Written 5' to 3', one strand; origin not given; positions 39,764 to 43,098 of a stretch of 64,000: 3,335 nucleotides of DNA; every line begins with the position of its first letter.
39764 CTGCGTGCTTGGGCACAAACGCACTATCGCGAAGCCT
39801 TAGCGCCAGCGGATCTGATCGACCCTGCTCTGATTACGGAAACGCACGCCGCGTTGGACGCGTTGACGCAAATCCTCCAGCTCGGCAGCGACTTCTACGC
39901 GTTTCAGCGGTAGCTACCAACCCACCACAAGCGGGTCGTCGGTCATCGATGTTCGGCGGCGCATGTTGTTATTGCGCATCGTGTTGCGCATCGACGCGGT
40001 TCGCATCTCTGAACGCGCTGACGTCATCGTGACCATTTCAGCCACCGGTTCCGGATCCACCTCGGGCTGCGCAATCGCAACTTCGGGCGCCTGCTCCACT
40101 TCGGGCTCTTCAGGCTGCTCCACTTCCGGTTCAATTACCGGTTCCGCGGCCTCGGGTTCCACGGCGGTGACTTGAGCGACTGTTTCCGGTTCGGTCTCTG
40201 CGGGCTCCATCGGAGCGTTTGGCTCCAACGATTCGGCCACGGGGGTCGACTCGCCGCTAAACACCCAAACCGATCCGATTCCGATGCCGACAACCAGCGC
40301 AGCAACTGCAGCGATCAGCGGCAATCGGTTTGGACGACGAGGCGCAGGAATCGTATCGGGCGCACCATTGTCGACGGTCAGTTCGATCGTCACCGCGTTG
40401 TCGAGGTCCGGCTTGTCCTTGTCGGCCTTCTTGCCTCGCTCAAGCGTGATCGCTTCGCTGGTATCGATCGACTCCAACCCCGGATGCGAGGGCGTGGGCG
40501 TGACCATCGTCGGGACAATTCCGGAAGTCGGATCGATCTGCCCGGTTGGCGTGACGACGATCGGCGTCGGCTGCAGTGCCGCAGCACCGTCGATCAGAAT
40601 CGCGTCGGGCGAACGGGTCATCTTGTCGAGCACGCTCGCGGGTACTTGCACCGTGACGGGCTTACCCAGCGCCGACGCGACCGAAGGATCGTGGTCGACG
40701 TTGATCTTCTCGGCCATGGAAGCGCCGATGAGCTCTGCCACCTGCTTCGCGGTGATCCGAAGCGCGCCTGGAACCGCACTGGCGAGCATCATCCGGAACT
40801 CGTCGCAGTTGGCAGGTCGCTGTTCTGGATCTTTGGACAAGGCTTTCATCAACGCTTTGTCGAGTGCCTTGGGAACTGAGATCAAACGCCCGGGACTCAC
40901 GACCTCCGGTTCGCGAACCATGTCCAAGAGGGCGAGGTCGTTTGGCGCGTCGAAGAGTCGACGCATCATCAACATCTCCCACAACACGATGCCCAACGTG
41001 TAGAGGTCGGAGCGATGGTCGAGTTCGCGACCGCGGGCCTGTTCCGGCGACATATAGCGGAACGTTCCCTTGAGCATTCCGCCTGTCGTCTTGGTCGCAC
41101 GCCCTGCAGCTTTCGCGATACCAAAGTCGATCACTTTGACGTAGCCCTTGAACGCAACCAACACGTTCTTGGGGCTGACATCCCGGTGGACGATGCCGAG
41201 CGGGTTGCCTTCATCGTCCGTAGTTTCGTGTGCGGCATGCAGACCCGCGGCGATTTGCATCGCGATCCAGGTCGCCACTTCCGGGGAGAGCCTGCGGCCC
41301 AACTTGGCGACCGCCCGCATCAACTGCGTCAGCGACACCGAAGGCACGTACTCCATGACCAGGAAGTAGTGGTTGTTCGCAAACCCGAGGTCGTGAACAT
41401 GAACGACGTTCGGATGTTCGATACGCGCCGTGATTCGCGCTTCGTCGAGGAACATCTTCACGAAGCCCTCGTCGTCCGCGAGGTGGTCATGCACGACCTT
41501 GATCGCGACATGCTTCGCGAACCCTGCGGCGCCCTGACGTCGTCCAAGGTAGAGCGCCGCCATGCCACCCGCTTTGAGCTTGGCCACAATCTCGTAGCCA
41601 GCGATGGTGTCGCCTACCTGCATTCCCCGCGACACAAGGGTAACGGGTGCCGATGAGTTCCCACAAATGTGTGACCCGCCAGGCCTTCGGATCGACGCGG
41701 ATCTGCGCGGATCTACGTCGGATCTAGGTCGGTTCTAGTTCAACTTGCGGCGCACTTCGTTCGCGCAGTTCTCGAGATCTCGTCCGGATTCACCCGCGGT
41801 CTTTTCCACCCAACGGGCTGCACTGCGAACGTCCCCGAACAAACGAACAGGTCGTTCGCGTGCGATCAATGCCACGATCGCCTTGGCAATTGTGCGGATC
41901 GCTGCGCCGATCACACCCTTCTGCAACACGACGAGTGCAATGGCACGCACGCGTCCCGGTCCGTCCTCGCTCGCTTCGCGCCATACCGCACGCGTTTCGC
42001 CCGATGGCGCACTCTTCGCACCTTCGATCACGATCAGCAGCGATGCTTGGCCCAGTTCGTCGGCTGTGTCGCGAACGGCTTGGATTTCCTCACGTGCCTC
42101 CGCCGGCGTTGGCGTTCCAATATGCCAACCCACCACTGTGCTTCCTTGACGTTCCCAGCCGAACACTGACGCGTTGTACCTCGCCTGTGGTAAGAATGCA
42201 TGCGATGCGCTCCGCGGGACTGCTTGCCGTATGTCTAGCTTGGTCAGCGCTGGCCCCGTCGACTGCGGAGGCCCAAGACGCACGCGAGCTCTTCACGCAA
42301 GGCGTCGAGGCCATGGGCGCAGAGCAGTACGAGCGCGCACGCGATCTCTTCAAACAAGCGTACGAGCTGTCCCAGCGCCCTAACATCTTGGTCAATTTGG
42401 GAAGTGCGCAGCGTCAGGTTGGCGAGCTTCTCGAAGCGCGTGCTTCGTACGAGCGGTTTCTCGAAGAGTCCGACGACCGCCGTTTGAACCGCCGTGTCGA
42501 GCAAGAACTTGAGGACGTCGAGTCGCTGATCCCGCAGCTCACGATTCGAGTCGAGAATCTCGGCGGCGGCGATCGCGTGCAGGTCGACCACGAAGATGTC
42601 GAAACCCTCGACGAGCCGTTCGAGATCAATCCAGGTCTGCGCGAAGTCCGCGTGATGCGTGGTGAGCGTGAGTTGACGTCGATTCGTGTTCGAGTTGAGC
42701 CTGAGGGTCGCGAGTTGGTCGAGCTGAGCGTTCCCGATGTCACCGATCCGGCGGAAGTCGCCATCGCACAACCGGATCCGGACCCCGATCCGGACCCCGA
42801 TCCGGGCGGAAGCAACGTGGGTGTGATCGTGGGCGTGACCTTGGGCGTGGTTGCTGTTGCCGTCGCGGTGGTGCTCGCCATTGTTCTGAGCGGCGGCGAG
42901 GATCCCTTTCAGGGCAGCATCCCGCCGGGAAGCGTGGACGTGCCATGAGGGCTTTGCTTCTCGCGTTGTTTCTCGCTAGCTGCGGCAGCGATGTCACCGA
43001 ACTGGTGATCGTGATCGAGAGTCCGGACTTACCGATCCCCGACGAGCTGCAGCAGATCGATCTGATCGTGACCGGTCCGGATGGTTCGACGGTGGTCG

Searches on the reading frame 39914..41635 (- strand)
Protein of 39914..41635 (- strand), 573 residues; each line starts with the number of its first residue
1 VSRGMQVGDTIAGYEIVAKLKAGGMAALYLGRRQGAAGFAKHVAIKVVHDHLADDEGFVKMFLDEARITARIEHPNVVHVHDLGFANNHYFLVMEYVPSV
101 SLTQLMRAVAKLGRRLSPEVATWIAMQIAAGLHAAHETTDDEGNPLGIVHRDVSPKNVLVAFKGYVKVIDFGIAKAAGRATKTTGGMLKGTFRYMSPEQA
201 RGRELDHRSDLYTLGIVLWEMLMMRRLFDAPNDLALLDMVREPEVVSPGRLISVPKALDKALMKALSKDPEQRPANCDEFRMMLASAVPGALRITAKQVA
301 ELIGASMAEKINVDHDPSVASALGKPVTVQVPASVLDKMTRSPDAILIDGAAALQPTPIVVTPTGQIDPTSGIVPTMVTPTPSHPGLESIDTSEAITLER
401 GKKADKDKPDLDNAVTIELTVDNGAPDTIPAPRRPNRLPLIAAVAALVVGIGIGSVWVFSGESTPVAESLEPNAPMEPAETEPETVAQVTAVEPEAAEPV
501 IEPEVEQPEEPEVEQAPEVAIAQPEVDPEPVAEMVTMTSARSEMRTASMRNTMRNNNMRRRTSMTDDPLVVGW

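Call 10: search_protein_families(library=pfam, proteins=[window:39914-41635:-], max_evalue=0.01)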
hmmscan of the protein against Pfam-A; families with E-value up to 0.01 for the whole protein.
window:39914-41635:- (573 aa): 4 families
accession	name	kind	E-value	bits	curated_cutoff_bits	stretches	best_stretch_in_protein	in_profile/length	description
PF00069.31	Pkinase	-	1.6e-36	126.5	31.7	1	16-275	3-253/263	Protein kinase domain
PF07714.23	PK_Tyr_Ser-Thr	-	6e-33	114.7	23.1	1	16-275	3-250/258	Protein tyrosine and serine/threonine kinase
PF01636.29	APH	-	0.00034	20.9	23.2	0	130-174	152-197/239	Phosphotransferase enzyme family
PF17667.7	Pkinase_fungal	-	0.00071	18.8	24.1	1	147-211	307-376/387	Fungal protein kinase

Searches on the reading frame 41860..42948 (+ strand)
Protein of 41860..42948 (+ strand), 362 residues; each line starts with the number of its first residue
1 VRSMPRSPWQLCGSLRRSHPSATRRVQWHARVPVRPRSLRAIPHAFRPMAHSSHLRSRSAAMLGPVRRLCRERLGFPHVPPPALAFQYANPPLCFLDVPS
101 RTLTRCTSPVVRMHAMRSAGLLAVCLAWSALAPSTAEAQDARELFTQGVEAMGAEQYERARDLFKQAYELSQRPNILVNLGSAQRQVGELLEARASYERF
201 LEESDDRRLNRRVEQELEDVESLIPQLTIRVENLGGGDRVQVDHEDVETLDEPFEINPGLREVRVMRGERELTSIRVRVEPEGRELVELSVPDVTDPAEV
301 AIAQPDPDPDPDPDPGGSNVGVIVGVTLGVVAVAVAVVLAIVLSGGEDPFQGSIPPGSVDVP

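Call 10: search_protein_families(library=pfam, proteins=[window:41860-42948:+], max_evalue=0.01)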
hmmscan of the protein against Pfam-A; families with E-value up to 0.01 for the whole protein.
window:41860-42948:+ (362 aa): 5 families
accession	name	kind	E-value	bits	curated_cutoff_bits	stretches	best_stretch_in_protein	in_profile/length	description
PF07719.23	TPR_2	-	8.1e-07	29.1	27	0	141-171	1-31/34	Tetratricopeptide repeat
PF13432.12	TPR_16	-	7.6e-05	23.5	32.7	1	146-205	2-62/65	Tetratricopeptide repeat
PF13181.12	TPR_8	-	0.0032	18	25.7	0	176-202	3-29/34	Tetratricopeptide repeat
PF13424.12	TPR_12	-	0.0046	17.6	30.1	0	175-201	4-30/77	Tetratricopeptide repeat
PF00515.34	TPR_1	-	0.0061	16.8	27.8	0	175-199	2-26/34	Tetratricopeptide repeat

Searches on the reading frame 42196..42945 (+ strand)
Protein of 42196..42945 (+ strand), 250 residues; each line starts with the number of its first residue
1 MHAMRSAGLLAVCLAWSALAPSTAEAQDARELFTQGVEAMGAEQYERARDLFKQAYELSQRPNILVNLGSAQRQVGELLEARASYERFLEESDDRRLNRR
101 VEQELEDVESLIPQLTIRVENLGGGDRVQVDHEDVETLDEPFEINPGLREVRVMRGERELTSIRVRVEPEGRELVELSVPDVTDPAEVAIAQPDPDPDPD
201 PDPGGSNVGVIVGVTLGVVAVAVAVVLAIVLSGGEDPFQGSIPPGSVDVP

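Call 57: search_protein_families(library=ncbifam, proteins=[window:42196-42945:+], max_evalue=0.01)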
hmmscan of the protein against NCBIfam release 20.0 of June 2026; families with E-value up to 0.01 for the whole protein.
window:42196-42945:+ (250 aa): 4 families
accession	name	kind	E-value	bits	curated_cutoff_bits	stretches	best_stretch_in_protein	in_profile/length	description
TIGR03302.1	OM_YfiO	subfamily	6e-05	22.6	81.4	1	8-89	12-97/239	outer membrane protein assembly factor BamD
NF047371.1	FlcA_CTERM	equivalog_domain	0.00041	18.9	300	1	28-92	121-185/646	periplasmic flagellar collar protein FlcA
TIGR02917.1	PEP_TPR_lipo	equivalog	0.002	16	312.2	1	36-92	710-766/899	XrtA/PEP-CTERM system TPR-repeat protein PrsT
NF053607.1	CHU_0125_OmpA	equivalog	0.0068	14.9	620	1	44-111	68-136/639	CHU_0125 family OmpA-like outer membrane integrity protein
